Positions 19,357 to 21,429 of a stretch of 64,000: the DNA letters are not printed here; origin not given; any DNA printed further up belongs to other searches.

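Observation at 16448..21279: c-di-GMP module: a GGDEF cyclase and a permease-fused HD-GYP phosphodiesterase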

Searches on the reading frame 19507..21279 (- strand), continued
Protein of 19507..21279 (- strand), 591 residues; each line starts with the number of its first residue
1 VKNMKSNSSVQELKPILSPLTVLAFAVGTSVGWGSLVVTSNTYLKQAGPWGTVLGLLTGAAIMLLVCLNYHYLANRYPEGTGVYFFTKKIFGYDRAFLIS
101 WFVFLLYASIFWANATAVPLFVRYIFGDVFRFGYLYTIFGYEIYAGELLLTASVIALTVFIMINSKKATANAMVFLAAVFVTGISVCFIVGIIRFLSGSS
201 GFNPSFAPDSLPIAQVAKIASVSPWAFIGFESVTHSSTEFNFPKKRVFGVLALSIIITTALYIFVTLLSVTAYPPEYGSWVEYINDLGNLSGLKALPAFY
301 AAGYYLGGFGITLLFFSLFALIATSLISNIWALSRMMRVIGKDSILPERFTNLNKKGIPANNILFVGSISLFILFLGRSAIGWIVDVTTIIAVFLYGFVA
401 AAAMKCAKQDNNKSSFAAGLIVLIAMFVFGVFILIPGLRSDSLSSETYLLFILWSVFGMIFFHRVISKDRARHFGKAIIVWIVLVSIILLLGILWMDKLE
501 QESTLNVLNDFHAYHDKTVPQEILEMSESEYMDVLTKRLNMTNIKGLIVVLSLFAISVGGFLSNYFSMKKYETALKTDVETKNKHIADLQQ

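Call 64: search_protein_representatives(protein=window:19555-21279:-)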
Query: 575 residues. Proteins with E-value up to 0.001 (for the whole library): 1702; up to 1e-10: 835; up to 1e-30: 294. The best 150 are listed.
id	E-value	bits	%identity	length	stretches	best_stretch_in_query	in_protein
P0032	4.5e-230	781.5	63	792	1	6-574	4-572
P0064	6.0e-186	635.8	51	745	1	11-573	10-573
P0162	4.0e-172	590.2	55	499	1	12-493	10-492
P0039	2.5e-166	571.1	46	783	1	5-570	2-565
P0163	1.8e-150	518.7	43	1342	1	6-570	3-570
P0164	3.8e-148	511.0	43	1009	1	8-571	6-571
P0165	4.0e-148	511.0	42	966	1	9-570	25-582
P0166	2.3e-147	508.4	48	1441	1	13-518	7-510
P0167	7.9e-146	503.4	43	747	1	12-569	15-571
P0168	8.5e-146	503.3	43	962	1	13-558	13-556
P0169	1.5e-145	502.5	48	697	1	11-499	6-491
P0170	3.0e-142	491.6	41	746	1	11-572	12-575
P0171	2.1e-138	478.9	42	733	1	16-569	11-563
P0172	1.5e-137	476.0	41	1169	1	11-570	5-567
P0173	5.0e-135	467.7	41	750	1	9-568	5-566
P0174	3.1e-134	465.1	39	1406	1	13-569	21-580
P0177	3.9e-125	435.1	41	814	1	12-565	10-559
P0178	2.5e-124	432.4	39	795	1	12-570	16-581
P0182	2.4e-114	399.5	36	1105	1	10-526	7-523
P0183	2.5e-113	396.1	39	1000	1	8-517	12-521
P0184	9.1e-111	387.6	39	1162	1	12-514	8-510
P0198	7.2e-101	355.0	39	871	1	9-464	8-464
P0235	5.7e-82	292.6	33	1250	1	18-516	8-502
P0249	5.3e-75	269.6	32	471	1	15-461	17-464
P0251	1.5e-74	268.1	32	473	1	11-463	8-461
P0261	3.9e-69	250.2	33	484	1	11-464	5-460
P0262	7.8e-69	249.2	32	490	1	13-463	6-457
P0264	1.1e-68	248.8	32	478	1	14-466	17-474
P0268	6.5e-67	242.9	30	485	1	21-470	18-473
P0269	1.4e-66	241.8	30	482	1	10-473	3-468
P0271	2.7e-66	240.8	28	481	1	9-464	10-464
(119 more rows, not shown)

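Call 67: search_protein_families(library=pfam, proteins=[P0168, P0174, P0177, P0178, P0182, P0183, P0184, P0198, P0235], max_evalue=0.0001)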
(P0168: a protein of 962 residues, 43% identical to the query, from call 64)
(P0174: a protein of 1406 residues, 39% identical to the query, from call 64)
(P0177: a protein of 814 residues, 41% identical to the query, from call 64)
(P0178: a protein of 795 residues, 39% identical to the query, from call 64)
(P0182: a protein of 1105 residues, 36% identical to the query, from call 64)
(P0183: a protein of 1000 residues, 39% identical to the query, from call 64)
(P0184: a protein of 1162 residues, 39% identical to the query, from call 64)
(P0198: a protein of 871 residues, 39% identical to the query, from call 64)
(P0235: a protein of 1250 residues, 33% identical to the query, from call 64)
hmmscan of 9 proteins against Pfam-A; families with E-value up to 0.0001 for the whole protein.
P0168 (962 aa): 5 families
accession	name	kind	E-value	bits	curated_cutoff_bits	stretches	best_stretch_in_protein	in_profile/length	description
PF13520.12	AA_permease_2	-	1.6e-39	136.5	27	1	20-436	4-399/427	Amino acid permease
PF02518.31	HATPase_c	-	4.6e-29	101.5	26.4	1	696-811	2-110/111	Histidine kinase-, DNA gyrase B-, and HSP90-like ATPase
PF00324.27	AA_permease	-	7e-26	91.4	24.6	1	25-444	5-427/470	Amino acid permease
PF00072.30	Response_reg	-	1.3e-24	87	30.2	1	837-952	2-110/111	Response regulator receiver domain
PF00512.31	HisKA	-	1.5e-19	70.2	26.9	1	582-648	1-66/66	His Kinase A (phospho-acceptor) domain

P0174 (1406 aa): 6 families
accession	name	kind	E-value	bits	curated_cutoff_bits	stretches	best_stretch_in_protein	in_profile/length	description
PF00072.30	Response_reg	-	3.6e-45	153.1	30.2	2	1279-1394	1-109/111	Response regulator receiver domain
PF02518.31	HATPase_c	-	3.6e-28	98.7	26.4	1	1003-1118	1-109/111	Histidine kinase-, DNA gyrase B-, and HSP90-like ATPase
PF13520.12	AA_permease_2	-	9.7e-24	84.5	27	1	30-453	6-412/427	Amino acid permease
PF00324.27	AA_permease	-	4.3e-23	82.2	24.6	1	32-462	4-443/470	Amino acid permease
PF00512.31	HisKA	-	1.7e-17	63.7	26.9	1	890-956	1-66/66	His Kinase A (phospho-acceptor) domain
PF08448.16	PAS_4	-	2.8e-11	44.1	23.1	1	610-719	1-108/110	PAS fold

P0177 (814 aa): 3 families
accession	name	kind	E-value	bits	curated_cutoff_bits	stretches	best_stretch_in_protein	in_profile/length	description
PF07228.17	SpoIIE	-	2e-45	155.5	25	1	625-812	2-190/192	Stage II sporulation protein E (SpoIIE)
PF00324.27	AA_permease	-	1.2e-25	90.6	24.6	1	22-459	4-457/470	Amino acid permease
PF13520.12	AA_permease_2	-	2.8e-25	89.6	27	1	15-446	1-416/427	Amino acid permease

P0178 (795 aa): 4 families
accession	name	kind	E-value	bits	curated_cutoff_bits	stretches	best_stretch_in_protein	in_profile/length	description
PF13520.12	AA_permease_2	-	3.2e-31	109.2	27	1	21-444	1-407/427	Amino acid permease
PF00512.31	HisKA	-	1.5e-20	73.4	26.9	1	599-665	1-66/66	His Kinase A (phospho-acceptor) domain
PF00324.27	AA_permease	-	4.4e-18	65.7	24.6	1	30-470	6-460/470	Amino acid permease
PF02518.31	HATPase_c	-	1.6e-11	45.1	26.4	1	713-782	2-66/111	Histidine kinase-, DNA gyrase B-, and HSP90-like ATPase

P0182 (1105 aa): 5 families
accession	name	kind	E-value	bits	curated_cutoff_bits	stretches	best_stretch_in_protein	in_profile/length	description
PF00072.30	Response_reg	-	2e-41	141.1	30.2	2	985-1100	1-109/111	Response regulator receiver domain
PF13520.12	AA_permease_2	-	4e-28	98.9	27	1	17-432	4-402/427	Amino acid permease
PF02518.31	HATPase_c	-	1.7e-26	93.3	26.4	1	708-825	2-110/111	Histidine kinase-, DNA gyrase B-, and HSP90-like ATPase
PF00324.27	AA_permease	-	1.3e-21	77.2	24.6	1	23-457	6-455/470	Amino acid permease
PF00512.31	HisKA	-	7.1e-18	64.9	26.9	1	594-660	1-66/66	His Kinase A (phospho-acceptor) domain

P0183 (1000 aa): 5 families
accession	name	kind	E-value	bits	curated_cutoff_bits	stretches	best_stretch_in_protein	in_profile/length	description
PF02518.31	HATPase_c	-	2e-25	89.8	26.4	1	717-831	2-110/111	Histidine kinase-, DNA gyrase B-, and HSP90-like ATPase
PF13520.12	AA_permease_2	-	2.1e-24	86.6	27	1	21-464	1-426/427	Amino acid permease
PF00072.30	Response_reg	-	5.5e-23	81.7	30.2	1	881-997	2-111/111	Response regulator receiver domain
PF00324.27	AA_permease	-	2.1e-20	73.3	24.6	1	29-439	5-417/470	Amino acid permease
PF00512.31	HisKA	-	3.2e-20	72.4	26.9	1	603-669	1-66/66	His Kinase A (phospho-acceptor) domain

P0184 (1162 aa): 6 families
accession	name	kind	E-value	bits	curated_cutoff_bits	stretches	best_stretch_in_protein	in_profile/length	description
PF02518.31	HATPase_c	-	2e-28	99.5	26.4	1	674-788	1-110/111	Histidine kinase-, DNA gyrase B-, and HSP90-like ATPase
PF13520.12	AA_permease_2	-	2.4e-23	83.2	27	1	18-433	6-405/427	Amino acid permease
PF00072.30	Response_reg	-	3.8e-23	82.2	30.2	1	823-936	1-110/111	Response regulator receiver domain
PF00512.31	HisKA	-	5.5e-18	65.2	26.9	1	563-627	2-66/66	His Kinase A (phospho-acceptor) domain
PF00324.27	AA_permease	-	4.2e-08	32.7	24.6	1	23-437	7-425/470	Amino acid permease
PF01627.28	Hpt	-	6.2e-05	23.6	24.6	0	996-1066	3-77/84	Hpt domain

P0198 (871 aa): 5 families
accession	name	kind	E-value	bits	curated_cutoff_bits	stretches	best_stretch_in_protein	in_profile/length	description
PF13520.12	AA_permease_2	-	1.1e-33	117.3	27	1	16-455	1-426/427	Amino acid permease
PF00324.27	AA_permease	-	4.5e-26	92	24.6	1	27-462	8-458/470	Amino acid permease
PF02518.31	HATPase_c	-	2e-24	86.6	26.4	1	603-718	2-109/111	Histidine kinase-, DNA gyrase B-, and HSP90-like ATPase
PF00072.30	Response_reg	-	7.2e-22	78.1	30.2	1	748-863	2-110/111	Response regulator receiver domain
PF00512.31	HisKA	-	1.1e-18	67.5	26.9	1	489-555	1-66/66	His Kinase A (phospho-acceptor) domain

P0235 (1250 aa): 6 families
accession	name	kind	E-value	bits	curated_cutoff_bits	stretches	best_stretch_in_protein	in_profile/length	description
PF02518.31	HATPase_c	-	9.3e-28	97.3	26.4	1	665-779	1-109/111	Histidine kinase-, DNA gyrase B-, and HSP90-like ATPase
PF00072.30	Response_reg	-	2.2e-24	86.2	30.2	1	915-1027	1-109/111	Response regulator receiver domain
PF13520.12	AA_permease_2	-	9e-23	81.3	27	1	8-393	2-370/427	Amino acid permease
PF00512.31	HisKA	-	9e-21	74.1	26.9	1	553-618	1-66/66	His Kinase A (phospho-acceptor) domain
PF00324.27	AA_permease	-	6.6e-09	35.4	24.6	1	16-457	6-463/470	Amino acid permease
PF24896.1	Receiver_CRE1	-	7.5e-05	23.4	27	0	915-1032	9-135/136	AHK4/CRE1/WOL first receiver domain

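Call 70: search_protein_families(library=ncbifam, proteins=[P0249, P0251, P0261, P0262, P0264, P0268, P0269, P0271], max_evalue=1e-10)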
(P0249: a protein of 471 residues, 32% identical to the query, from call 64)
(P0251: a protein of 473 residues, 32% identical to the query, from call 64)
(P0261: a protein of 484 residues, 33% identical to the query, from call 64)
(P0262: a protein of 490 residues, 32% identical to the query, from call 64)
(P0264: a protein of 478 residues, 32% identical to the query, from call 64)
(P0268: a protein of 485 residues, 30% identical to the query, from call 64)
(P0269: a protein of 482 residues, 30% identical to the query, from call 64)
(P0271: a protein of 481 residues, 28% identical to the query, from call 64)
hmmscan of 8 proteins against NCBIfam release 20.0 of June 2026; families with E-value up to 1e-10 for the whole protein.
P0249 (471 aa): 3 families
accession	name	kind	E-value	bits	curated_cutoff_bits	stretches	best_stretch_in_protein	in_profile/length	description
TIGR00905.1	2A0302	subfamily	1.4e-12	47.2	409.05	1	13-448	3-426/473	basic amino acid/polyamine antiporter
NF053761.1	BrChAATpBcaP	equivalog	8.7e-12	44.8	690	1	16-469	21-452/460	branched-chain amino acid transporter BcaP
TIGR00909.1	2A0306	subfamily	1.2e-11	44.2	556.8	1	17-456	3-421/429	amino acid transporter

P0251 (473 aa): 6 families
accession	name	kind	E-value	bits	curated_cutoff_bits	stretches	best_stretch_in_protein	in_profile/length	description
TIGR00909.1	2A0306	subfamily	2.8e-25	89.1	556.8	1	11-400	2-370/429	amino acid transporter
NF053761.1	BrChAATpBcaP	equivalog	2.4e-19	69.7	690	1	6-467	16-455/460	branched-chain amino acid transporter BcaP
TIGR00905.1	2A0302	subfamily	1.4e-17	63.7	409.05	1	6-367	2-342/473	basic amino acid/polyamine antiporter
NF008245.0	PRK11021.1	equivalog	1.6e-14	53.8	284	1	25-369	19-329/419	L-methionine/branched-chain amino acid transporter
TIGR00906.1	2A0303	subfamily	5.2e-12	44.9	681.7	1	6-393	25-416/602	cationic amino acid transport permease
TIGR03810.1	arg_ornith_anti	equivalog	2.6e-11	42.9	591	1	21-366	10-337/468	arginine-ornithine antiporter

P0261 (484 aa): 11 families
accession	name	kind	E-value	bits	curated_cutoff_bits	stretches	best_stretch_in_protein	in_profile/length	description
TIGR00909.1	2A0306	subfamily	2.6e-38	132.1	556.8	1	9-457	3-425/429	amino acid transporter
NF053761.1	BrChAATpBcaP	equivalog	6.9e-33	114.4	690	1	4-465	17-456/460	branched-chain amino acid transporter BcaP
TIGR00906.1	2A0303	subfamily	2.3e-29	102.2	681.7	1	5-397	27-422/602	cationic amino acid transport permease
NF008245.0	PRK11021.1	equivalog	3.8e-18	65.7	284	1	24-423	21-388/419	L-methionine/branched-chain amino acid transporter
TIGR00911.1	2A0308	subfamily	8.3e-18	64.1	701.8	1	11-373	48-390/505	L-type amino acid transporter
TIGR00905.1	2A0302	subfamily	3.4e-17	62.4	409.05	1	8-414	6-399/473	basic amino acid/polyamine antiporter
NF008466.1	PRK11357.1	equivalog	7.4e-16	58.1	800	1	5-429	4-403/446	fructoselysine/psicoselysine transporter FrlA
TIGR00913.1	2A0310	subfamily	2.3e-15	56.3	578.7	0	15-114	8-107/480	amino acid permease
TIGR00908.1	2A0305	equivalog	2.8e-14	52.9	381.75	1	5-458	3-427/442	ethanolamine permease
TIGR00907.1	2A0304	subfamily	2.7e-13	49.7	598.3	1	3-393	6-393/482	amino acid permease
TIGR03428.1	ureacarb_perm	hypoth_equivalog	1.9e-11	43.5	740.45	1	50-378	53-375/475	permease, urea carboxylase system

P0262 (490 aa): 7 families
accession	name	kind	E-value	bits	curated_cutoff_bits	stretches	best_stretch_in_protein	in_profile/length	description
TIGR00909.1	2A0306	subfamily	3.8e-24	85.4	556.8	1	6-456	1-426/429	amino acid transporter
NF053761.1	BrChAATpBcaP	equivalog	2.2e-23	83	690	1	3-458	17-450/460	branched-chain amino acid transporter BcaP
TIGR00906.1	2A0303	subfamily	6.4e-17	61.2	681.7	1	2-397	25-424/602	cationic amino acid transport permease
TIGR00911.1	2A0308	subfamily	1.1e-15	57.1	701.8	1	2-456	40-476/505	L-type amino acid transporter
TIGR03810.1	arg_ornith_anti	equivalog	5e-15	55.1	591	1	14-465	7-436/468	arginine-ornithine antiporter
NF008245.0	PRK11021.1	equivalog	1.5e-14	53.9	284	1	9-417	7-384/419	L-methionine/branched-chain amino acid transporter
TIGR00905.1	2A0302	subfamily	2.9e-14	52.7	409.05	1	7-472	6-448/473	basic amino acid/polyamine antiporter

P0264 (478 aa): 4 families
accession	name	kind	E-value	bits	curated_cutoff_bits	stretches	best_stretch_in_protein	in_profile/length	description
TIGR00909.1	2A0306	subfamily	5.9e-31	107.8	556.8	1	27-469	12-425/429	amino acid transporter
NF053761.1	BrChAATpBcaP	equivalog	1.8e-25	90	690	1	16-468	20-446/460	branched-chain amino acid transporter BcaP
TIGR00906.1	2A0303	subfamily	1.5e-20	73.1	681.7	1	2-413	15-428/602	cationic amino acid transport permease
TIGR00911.1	2A0308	subfamily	1.6e-11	43.4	701.8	1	7-471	35-473/505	L-type amino acid transporter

P0268 (485 aa): 11 families
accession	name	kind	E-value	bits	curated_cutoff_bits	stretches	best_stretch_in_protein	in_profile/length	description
TIGR00909.1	2A0306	subfamily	9.3e-28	97.3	556.8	1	10-465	1-428/429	amino acid transporter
TIGR00905.1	2A0302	subfamily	1.7e-22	79.9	409.05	1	11-430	6-409/473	basic amino acid/polyamine antiporter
NF053761.1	BrChAATpBcaP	equivalog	1.1e-20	74.1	690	1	5-465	15-450/460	branched-chain amino acid transporter BcaP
TIGR00913.1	2A0310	subfamily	7.1e-20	71.2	578.7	1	21-436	11-423/480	amino acid permease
TIGR00906.1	2A0303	subfamily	6.1e-19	67.8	681.7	1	6-400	25-417/602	cationic amino acid transport permease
TIGR03810.1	arg_ornith_anti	equivalog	1.1e-14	54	591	1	12-466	1-429/468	arginine-ornithine antiporter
NF008245.0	PRK11021.1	equivalog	2.7e-14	53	284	1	10-439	4-394/419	L-methionine/branched-chain amino acid transporter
TIGR03428.1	ureacarb_perm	hypoth_equivalog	2.8e-13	49.6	740.45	1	60-350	60-336/475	permease, urea carboxylase system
TIGR00911.1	2A0308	subfamily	8.9e-13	47.5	701.8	1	8-440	42-451/505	L-type amino acid transporter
NF008484.0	PRK11387.1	equivalog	2e-11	43.6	716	1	7-409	9-389/471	S-methylmethionine permease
TIGR00908.1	2A0305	equivalog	2.8e-11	43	381.75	1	9-474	4-438/442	ethanolamine permease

P0269 (482 aa): 7 families
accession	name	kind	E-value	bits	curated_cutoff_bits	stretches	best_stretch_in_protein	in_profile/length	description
TIGR00909.1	2A0306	subfamily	9.6e-28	97.2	556.8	1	6-459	1-428/429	amino acid transporter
NF053761.1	BrChAATpBcaP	equivalog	3e-25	89.2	690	1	5-460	19-451/460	branched-chain amino acid transporter BcaP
TIGR00906.1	2A0303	subfamily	8.2e-16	57.5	681.7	1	4-398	27-424/602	cationic amino acid transport permease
TIGR00905.1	2A0302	subfamily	4.6e-15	55.4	409.05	1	7-471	6-445/473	basic amino acid/polyamine antiporter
TIGR00908.1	2A0305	equivalog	7.3e-15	54.8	381.75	1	6-465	5-435/442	ethanolamine permease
NF008245.0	PRK11021.1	equivalog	1.9e-12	46.9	284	1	23-367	21-330/419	L-methionine/branched-chain amino acid transporter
NF008466.1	PRK11357.1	equivalog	3.4e-12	46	800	1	2-455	2-430/446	fructoselysine/psicoselysine transporter FrlA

P0271 (481 aa): 1 family
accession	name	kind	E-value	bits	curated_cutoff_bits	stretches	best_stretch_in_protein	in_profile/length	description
TIGR00905.1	2A0302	subfamily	1.3e-12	47.3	409.05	0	218-371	204-343/473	basic amino acid/polyamine antiporter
